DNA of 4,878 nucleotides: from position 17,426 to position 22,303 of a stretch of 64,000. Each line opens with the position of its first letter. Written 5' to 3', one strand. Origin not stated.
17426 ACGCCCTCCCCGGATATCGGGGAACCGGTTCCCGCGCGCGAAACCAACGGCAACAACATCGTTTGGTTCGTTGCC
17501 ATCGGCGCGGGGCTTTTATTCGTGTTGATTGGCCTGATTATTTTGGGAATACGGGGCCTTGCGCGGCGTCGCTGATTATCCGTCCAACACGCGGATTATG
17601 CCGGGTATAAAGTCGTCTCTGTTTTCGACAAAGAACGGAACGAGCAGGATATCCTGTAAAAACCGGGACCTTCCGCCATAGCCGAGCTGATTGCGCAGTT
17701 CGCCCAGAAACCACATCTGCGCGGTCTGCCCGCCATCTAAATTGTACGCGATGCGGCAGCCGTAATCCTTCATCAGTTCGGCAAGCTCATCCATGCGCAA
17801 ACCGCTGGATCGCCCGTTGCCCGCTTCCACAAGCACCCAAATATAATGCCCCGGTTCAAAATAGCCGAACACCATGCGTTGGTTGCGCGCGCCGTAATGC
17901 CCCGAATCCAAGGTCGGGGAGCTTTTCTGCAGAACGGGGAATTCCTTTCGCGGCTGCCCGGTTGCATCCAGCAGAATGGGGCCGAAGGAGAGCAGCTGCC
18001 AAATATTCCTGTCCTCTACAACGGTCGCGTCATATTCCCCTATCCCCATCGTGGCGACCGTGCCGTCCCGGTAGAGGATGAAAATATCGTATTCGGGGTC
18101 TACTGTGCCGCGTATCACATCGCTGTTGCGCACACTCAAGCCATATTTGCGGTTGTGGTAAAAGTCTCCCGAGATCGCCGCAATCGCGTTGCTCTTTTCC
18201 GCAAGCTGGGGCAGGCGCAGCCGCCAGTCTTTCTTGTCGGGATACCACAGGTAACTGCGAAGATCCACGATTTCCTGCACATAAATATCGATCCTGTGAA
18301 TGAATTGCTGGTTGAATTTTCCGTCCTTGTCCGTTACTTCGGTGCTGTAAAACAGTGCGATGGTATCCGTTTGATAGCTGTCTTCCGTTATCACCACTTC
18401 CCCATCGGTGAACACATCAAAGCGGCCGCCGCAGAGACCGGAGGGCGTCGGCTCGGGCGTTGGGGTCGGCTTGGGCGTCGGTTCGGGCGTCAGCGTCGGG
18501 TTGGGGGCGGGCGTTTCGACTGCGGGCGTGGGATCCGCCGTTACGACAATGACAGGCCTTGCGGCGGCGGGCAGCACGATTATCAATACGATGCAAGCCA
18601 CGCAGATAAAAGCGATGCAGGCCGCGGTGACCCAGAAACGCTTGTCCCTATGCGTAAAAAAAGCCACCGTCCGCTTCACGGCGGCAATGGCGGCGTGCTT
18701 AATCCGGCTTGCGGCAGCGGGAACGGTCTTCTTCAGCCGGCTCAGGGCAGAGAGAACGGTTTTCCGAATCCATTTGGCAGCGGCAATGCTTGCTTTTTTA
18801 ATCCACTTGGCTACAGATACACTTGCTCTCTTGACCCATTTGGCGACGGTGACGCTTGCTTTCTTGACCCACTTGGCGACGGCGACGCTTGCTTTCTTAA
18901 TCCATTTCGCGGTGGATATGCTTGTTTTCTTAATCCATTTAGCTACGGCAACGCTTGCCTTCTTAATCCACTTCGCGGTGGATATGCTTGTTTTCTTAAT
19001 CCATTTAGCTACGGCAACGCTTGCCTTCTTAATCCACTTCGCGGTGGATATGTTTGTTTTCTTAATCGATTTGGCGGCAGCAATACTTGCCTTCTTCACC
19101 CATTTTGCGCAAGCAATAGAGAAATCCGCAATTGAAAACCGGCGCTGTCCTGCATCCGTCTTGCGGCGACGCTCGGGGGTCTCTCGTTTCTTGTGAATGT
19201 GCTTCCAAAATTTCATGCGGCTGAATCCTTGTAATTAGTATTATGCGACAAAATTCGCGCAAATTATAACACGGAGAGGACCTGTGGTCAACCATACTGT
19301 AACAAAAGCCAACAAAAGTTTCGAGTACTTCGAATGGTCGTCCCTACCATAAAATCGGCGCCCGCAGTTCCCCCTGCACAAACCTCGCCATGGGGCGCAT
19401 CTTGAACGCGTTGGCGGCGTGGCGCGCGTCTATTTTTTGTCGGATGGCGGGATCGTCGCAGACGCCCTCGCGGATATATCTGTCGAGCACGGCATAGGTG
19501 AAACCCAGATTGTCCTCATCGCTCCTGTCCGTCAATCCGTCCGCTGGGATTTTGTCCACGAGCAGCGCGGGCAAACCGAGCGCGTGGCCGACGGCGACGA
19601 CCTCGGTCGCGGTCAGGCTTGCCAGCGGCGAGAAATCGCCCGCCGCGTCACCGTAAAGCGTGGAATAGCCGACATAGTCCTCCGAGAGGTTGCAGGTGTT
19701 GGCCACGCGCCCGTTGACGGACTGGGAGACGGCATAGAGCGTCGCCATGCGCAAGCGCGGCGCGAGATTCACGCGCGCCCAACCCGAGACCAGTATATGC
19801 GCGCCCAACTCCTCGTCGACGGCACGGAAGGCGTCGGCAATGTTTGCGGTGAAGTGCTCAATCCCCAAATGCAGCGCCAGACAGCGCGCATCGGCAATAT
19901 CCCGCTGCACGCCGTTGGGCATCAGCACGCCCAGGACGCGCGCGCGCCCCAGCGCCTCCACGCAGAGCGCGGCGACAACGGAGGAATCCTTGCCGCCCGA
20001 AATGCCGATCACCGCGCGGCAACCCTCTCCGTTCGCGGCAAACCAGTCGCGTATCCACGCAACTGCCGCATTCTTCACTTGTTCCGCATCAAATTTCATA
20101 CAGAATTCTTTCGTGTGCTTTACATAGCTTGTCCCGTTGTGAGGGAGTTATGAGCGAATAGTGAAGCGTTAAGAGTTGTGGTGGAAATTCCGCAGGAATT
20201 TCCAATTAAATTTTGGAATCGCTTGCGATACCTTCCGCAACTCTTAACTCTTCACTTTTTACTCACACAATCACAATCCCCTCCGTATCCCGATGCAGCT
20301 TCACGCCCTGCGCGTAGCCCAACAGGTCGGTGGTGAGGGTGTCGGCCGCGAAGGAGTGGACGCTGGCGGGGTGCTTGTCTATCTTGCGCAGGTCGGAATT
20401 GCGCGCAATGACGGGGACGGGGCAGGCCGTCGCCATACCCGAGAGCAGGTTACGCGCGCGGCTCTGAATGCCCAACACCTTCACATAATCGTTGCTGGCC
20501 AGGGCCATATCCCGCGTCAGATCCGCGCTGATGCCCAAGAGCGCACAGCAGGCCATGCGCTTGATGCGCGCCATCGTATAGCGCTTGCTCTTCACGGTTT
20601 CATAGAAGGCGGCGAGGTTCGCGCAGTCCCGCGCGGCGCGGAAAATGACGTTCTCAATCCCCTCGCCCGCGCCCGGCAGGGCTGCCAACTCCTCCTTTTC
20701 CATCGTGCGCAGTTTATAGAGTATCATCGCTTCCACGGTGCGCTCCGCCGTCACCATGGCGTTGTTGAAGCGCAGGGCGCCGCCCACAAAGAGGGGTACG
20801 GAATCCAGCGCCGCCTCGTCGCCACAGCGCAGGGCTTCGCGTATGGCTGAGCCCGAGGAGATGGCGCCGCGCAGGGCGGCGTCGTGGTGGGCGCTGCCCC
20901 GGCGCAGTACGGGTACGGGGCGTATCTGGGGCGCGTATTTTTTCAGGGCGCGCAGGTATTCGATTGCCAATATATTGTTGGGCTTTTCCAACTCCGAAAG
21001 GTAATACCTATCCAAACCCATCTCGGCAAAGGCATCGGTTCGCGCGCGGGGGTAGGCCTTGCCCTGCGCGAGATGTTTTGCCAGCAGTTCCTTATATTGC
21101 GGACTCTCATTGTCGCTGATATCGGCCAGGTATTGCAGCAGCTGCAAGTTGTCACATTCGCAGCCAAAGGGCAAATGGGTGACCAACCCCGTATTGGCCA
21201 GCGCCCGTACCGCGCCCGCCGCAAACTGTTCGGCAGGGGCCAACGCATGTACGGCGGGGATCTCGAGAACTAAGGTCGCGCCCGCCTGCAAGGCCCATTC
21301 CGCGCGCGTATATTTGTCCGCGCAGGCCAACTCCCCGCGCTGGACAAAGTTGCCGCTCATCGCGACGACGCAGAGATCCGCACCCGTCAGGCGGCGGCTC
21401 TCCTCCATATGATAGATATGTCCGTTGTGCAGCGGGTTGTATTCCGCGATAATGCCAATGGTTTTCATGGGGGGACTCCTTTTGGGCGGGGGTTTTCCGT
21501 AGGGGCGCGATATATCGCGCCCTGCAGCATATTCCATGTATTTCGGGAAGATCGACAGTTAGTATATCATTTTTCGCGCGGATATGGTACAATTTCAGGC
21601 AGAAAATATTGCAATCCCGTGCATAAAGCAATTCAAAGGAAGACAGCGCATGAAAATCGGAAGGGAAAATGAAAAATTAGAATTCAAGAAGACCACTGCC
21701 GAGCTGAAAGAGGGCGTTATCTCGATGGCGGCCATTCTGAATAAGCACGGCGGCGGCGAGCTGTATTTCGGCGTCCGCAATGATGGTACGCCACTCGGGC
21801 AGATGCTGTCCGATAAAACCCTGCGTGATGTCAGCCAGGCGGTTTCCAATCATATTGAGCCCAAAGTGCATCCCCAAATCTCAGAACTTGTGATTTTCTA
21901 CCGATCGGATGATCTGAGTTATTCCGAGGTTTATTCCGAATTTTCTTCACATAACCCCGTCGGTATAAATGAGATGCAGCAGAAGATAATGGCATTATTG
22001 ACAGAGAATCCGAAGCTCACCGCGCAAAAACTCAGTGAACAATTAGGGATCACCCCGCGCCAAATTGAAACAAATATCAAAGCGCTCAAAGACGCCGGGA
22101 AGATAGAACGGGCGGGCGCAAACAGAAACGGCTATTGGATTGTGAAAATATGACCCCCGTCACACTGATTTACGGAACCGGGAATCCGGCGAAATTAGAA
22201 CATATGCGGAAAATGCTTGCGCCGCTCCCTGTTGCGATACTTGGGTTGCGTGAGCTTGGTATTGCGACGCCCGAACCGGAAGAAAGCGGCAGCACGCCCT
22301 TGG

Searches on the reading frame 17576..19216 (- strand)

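Call 73: search_protein_families(library=pfam, proteins=[window:17576-19216:-], max_evalue=0.001)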
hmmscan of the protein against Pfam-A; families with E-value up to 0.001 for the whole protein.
window:17576-19216:- (546 aa): 1 family
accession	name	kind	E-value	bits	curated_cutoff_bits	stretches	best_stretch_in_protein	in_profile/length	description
PF09992.14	NAGPA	-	1.9e-20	74.2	25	1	343-525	2-167/169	Phosphodiester glycosidase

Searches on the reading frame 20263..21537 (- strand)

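Call 73: search_protein_families(library=pfam, proteins=[window:20263-21537:-], max_evalue=0.001)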
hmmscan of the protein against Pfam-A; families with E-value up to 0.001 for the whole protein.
window:20263-21537:- (424 aa): 1 family
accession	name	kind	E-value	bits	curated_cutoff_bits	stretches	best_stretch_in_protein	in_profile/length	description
PF05636.17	HIGH_NTase1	-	7.7e-117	391.4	27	1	24-406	1-386/402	HIGH Nucleotidyl Transferase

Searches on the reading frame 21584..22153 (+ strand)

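Call 73: search_protein_families(library=pfam, proteins=[window:21584-22153:+], max_evalue=0.001)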
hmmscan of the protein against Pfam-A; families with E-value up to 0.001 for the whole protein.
window:21584-22153:+ (189 aa): 10 families
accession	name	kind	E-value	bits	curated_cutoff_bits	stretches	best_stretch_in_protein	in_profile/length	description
PF04326.19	SLFN_AlbA_2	-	9.6e-11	42.7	25.3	1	28-102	1-78/118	Schlafen, AlbA_2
PF13412.12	HTH_24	-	1.5e-09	37.7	21.9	1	129-175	2-48/48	Winged helix-turn-helix DNA-binding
PF08279.18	HTH_11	-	9.6e-08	32.2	25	1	132-175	2-47/55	HTH domain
PF08280.17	HTH_Mga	-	9.4e-07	29.2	23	1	132-171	7-46/59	M protein trans-acting positive regulator (MGA) HTH domain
PF13601.12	HTH_34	-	3.1e-05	24.5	27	1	134-177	4-47/80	Winged helix DNA-binding domain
PF21476.4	PF0610-like_N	-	0.0002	22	33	1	133-167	4-37/50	PF0610-like, N-terminal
PF15934.10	Yuri_gagarin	-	0.00022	21.6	28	1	98-170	4-69/234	Yuri gagarin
PF13404.12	HTH_AsnC-type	-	0.00053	20.2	27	1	133-168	6-41/42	AsnC-type helix-turn-helix domain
PF12840.13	HTH_20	-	0.00067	20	27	0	132-172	6-46/51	Helix-turn-helix domain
PF01978.25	TrmB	-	0.00075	19.7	25.6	0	126-184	4-62/68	Sugar-specific transcriptional regulator TrmB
